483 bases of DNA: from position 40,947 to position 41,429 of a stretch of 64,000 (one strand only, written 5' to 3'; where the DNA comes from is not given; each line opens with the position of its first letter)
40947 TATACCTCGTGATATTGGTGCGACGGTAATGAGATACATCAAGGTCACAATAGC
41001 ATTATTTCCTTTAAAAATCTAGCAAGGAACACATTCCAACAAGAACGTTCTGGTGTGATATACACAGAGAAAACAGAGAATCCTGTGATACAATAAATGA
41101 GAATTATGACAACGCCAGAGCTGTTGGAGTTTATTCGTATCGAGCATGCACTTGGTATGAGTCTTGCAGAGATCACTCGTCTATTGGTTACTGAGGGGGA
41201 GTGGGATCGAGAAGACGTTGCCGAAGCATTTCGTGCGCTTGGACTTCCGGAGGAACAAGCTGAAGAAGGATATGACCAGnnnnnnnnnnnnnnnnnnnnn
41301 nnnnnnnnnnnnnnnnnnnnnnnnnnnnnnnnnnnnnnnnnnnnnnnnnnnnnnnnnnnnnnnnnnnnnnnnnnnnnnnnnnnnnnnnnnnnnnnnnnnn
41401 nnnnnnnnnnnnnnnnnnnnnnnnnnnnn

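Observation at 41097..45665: A 1154-aa RodZ-topology protein with a ~650-aa proline/glutamine-rich disordered linker, immediately upstream of mreB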

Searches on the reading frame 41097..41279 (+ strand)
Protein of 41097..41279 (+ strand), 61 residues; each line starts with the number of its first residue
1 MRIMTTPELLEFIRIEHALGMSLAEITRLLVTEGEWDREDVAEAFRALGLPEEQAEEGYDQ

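Call 23: search_protein_families(library=pfam, proteins=[window:41097-41279:+], max_evalue=10)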
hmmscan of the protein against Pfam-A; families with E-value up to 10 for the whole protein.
seq(61 aa): 1 family
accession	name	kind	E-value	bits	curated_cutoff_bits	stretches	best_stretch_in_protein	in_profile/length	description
PF09278.17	MerR-DNA-bind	-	0.00021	22.3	25.4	1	10-46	4-42/65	MerR, DNA binding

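Call 46: search_solved_structures(query=A4, max_evalue=10, show_alignments=3)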
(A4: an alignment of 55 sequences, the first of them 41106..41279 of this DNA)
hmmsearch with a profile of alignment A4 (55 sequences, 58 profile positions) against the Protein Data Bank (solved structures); distinct sequences matched with E-value up to 10: 22.
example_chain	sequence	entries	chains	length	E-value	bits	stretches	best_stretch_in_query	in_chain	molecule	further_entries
4hqd_A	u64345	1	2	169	0.029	17.3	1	19-34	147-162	Engineered Protein OR265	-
8vl3_A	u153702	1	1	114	0.038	16.9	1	16-48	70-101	De novo designed protein F3 parent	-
1q08_A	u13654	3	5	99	0.13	15.2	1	7-27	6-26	Zn(II)-responsive regulator of zntA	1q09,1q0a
2jd3_A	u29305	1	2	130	0.14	15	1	16-55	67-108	STBB PROTEIN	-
6aoj_A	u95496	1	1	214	0.15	15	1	4-44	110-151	Ceg4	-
6aok_A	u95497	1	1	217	0.15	15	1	4-44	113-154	Ceg4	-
4hb5_A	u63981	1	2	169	0.25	14.3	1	19-34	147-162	Engineered Protein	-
8v2d_J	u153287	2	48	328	0.42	13.5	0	15-29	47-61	O43_129 component A | O43_129_+4 component A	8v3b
8c26_B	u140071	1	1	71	0.71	12.8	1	5-29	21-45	Antitoxin ParD2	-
4gpm_A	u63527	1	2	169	0.84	12.6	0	19-34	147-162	Engineered Protein OR264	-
5gpe_A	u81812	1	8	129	0.9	12.5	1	8-27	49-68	Transcriptional regulator, MerR-family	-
3rfx_A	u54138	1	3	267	0.96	12.4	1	32-56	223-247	Uronate dehydrogenase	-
3rft_A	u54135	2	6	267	0.97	12.4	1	32-56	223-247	Uronate dehydrogenase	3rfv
6pdw_B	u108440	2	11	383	1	12.3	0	6-24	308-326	Membrane-spanning ATPase-like protein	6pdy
6pe0_F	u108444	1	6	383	1.1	12.3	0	6-24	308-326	Membrane-spanning ATPase-like protein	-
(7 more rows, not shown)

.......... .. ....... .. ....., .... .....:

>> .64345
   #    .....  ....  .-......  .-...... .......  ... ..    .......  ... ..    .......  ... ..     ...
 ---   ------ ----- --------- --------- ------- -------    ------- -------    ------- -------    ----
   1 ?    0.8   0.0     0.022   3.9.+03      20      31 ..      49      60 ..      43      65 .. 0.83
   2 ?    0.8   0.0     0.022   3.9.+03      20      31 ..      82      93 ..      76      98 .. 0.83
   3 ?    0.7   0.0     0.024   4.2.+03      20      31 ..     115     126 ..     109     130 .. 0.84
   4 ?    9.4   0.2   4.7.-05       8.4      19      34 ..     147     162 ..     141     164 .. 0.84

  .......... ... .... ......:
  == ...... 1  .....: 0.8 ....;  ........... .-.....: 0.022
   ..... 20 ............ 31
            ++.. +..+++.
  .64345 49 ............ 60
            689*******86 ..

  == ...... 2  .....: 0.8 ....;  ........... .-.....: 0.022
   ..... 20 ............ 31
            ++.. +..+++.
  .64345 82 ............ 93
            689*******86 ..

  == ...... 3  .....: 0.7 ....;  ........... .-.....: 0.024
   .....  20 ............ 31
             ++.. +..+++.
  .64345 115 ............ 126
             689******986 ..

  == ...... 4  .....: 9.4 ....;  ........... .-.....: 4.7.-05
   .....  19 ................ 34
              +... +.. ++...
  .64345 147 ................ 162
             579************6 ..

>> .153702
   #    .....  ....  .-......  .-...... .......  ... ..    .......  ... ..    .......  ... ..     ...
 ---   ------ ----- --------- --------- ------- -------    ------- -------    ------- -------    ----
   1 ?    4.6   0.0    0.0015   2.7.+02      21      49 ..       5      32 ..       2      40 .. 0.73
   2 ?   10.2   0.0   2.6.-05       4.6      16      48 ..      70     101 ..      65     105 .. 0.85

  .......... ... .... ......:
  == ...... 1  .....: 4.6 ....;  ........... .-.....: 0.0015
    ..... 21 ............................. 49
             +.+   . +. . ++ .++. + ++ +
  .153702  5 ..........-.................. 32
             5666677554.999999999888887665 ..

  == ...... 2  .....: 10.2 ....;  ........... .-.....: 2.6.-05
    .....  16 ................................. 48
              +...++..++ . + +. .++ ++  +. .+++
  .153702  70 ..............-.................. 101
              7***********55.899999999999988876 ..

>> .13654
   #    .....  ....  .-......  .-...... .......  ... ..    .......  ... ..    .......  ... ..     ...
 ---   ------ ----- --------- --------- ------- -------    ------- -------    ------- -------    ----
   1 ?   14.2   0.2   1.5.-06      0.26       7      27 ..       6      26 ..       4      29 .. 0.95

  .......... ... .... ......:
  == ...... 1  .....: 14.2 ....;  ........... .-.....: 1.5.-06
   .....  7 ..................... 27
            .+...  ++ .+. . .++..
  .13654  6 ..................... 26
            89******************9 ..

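Call 50: predict_structure(alignment_id=A4)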
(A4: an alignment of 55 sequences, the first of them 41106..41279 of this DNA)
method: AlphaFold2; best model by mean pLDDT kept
length: 58 residues; sequences in the alignment: 55
mean_pLDDT: 82.0   pTM: 0.62
mean pLDDT of the five models: 82.0, 81.3, 81.2, 80.6, 80.2
residues with pLDDT >= 90: 21; 70-90: 27; 50-70: 6; < 50: 4
segments of 3 or more residues with pLDDT < 50: none
pLDDT, mean of each block of 10 residues (from residue 1): 86 89 91 89 81 50
secondary structure, 60 per line:
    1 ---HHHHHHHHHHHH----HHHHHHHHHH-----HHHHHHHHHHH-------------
elements in order: H4-15 H20-29 H35-45
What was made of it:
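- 41106..41252 (+): N-terminal cytoplasmic domain (aa 4-52): an acidic three-helix bundle and the most conserved part of the protein. AF2 pLDDT 82, helices 4-15, 20-29 and 35-45 (call 50).
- Checked: The N-terminal ~48 aa form a confident three-helix bundle (pLDDT 82; call 50).
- The N-domain has three helices in 48 aa, not the ~80-aa, five-helix XRE fold I recall for RodZ (call 50).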

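Call 55: fold_search(model_id=the predicted structure, library=pdb)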
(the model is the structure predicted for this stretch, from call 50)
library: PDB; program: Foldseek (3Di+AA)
matches with E <= 10: 125; with E <= 0.001: 0
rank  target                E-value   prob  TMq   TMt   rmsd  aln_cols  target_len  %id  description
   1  4eqq_B                1.0e+00  0.72  0.50  0.32   2.2        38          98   24  Structure of Ltp, a superinfection exclusion protein from the Streptococcus thermophilus temperate phage TP-J34 (released 2013-06-05)
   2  4eqq_A                1.2e+00  0.69  0.51  0.32   2.1        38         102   24  Structure of Ltp, a superinfection exclusion protein from the Streptococcus thermophilus temperate phage TP-J34 (released 2013-06-05)
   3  4xvn_A                1.5e+00  0.72  0.58  0.29   2.5        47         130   15  Crystal structure of the small terminase from thermophilic phage G20C (released 2016-02-10)
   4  8h7a_A                1.6e+00  0.41  0.46  0.37   3.4        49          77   20  Crystal structure of the dimer form KAT6A WH domain with its bound double stranded DNA (released 2023-01-18)
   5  8h7a_F                1.6e+00  0.41  0.46  0.37   3.4        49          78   20  Crystal structure of the dimer form KAT6A WH domain with its bound double stranded DNA (released 2023-01-18)
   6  9znf_BQ               1.8e+00  0.66  0.60  0.27   3.4        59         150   19  Cryo-EM structure of the Methanosarcina acetivorans 70S ribosome in complex with SriA and SriB (released 2026-01-28)
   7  1k78_A                1.9e+00  0.38  0.49  0.27   3.1        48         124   25  Pax5(1-149)+Ets-1(331-440)+DNA (released 2002-01-04)
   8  2o8k_MODEL_1_A        2.0e+00  0.41  0.53  0.50   3.1        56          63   27  NMR Structure of the Sigma-54 RpoN Domain Bound to the-24 Promoter Element (released 2007-07-17)
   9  8oj3_P                2.1e+00  0.51  0.57  0.26   3.0        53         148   15  Crystal structure of the Candida albicans 80S ribosome in complex with geneticin G418 (rotated state) (released 2024-10-09)
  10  8q4d_A                2.3e+00  0.30  0.44  0.10   2.4        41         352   27  IstA-IstB(E167Q) Strand Transfer Complex (released 2024-07-10)
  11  1l3l_A                2.3e+00  0.11  0.37  0.14   3.8        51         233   18  Crystal structure of a bacterial quorum-sensing transcription factor complexed with pheromone and DNA (released 2002-07-03)
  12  6pax_A                2.4e+00  0.30  0.47  0.25   3.2        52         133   21  CRYSTAL STRUCTURE OF THE HUMAN PAX-6 PAIRED DOMAIN-DNA COMPLEX REVEALS A GENERAL MODEL FOR PAX PROTEIN-DNA INTERACTION (released 1999-07-13)
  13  4xvn_F                2.6e+00  0.54  0.57  0.27   2.7        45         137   16  Crystal structure of the small terminase from thermophilic phage G20C (released 2016-02-10)
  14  7s03_A                2.6e+00  0.33  0.50  0.31   4.2        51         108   20  DNA-binding domain of human SETMAR in complex with Hsmar1 terminal inverted repeat (TIR) DNA (released 2022-08-03)
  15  8bsi_SP               2.7e+00  0.30  0.52  0.24   3.6        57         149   19  Giardia ribosome chimeric hybrid-like GDP+Pi bound state (B1) (released 2023-03-15)
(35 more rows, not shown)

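Call 78: search_protein_families(library=pfam, alignment_id=A4, max_evalue=1)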
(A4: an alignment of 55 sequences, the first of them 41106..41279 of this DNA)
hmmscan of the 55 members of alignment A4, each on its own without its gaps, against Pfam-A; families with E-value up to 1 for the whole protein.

A. member 1, window:41106-41279:+ (58 aa): 1 family
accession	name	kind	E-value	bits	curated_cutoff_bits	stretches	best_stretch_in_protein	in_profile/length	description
PF09278.17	MerR-DNA-bind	-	0.00018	22.5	25.4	1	7-43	4-42/65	MerR, DNA binding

B. families by the number of members that match (of 55 scanned): 39 families (the first 25 are shown)
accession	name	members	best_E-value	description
PF09278.17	MerR-DNA-bind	12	0.00011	MerR, DNA binding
PF18121.7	TFA2_Winged_2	5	0.018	TFA2 Winged helix domain 2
PF23976.1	DUF7302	3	0.02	Family of unknown function (DUF7302)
PF08784.17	RPA_C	3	0.037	Replication protein A C terminal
PF22448.1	RepB_primase_C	3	0.055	RepB DNA-primase C-terminal helical domain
PF22943.2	HTH_68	3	0.065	Putative helix-turn-helix domain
PF13176.12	TPR_7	2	0.0038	Tetratricopeptide repeat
PF22560.2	GMT-wHTH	2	0.0091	GMT-like wHTH domain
PF08463.15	EcoEI_R_C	2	0.015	EcoEI R protein C-terminal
PF23229.2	DUF7067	2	0.025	Alpha-glucan water dikinase, DUF7067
PF04255.20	DUF433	2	0.11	Protein of unknown function (DUF433)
PF05339.17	DUF739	2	0.13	Protein of unknown function (DUF739)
PF14629.12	ORC4_C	1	0.0053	Origin recognition complex (ORC) subunit 4 C-terminus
PF25568.1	AAA_lid_At3g28540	1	0.017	At3g28540-like, AAA+ ATPase lid domain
PF13384.12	HTH_23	1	0.024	Homeodomain-like domain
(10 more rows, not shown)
